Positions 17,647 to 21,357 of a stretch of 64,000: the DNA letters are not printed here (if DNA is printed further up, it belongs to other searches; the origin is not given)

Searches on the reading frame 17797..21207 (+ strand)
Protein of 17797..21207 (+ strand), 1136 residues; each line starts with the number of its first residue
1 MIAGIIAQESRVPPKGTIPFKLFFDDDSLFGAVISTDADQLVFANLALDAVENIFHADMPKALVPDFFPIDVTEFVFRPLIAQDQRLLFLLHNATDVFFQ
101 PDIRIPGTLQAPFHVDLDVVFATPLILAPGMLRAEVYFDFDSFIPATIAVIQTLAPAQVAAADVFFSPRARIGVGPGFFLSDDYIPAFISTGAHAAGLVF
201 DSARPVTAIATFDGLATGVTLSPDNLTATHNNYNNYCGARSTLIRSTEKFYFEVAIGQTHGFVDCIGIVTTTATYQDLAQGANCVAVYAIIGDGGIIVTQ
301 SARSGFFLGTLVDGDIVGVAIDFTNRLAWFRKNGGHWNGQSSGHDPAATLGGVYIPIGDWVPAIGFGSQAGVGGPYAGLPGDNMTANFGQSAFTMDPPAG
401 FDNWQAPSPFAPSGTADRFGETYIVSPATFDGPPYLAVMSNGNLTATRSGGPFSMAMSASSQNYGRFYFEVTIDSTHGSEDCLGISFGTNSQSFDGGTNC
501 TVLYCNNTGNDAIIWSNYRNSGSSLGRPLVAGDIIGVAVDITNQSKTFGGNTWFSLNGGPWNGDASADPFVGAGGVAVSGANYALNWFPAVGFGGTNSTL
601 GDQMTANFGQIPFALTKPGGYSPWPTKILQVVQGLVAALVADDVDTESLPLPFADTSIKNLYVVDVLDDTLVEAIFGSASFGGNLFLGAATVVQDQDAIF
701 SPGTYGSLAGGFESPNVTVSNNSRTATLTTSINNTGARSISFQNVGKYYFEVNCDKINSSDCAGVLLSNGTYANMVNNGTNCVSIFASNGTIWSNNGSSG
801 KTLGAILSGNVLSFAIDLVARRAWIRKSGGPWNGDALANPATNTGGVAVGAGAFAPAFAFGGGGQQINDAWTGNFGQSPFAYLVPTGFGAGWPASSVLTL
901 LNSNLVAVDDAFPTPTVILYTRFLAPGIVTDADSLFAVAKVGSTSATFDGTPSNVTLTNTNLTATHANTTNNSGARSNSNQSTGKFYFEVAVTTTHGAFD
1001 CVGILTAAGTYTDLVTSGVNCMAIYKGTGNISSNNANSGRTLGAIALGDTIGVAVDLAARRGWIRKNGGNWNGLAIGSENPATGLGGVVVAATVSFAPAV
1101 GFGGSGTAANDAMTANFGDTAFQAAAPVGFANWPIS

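Call 10: search_protein_families(library=pfam, proteins=[window:17797-21207:+], max_evalue=0.01)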
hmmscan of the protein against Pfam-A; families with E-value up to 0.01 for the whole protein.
window:17797-21207:+ (1136 aa): 1 family
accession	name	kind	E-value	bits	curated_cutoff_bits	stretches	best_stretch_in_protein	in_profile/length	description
PF00622.36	SPRY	-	4.5e-17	62.7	26.3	2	249-336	1-88/121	SPRY domain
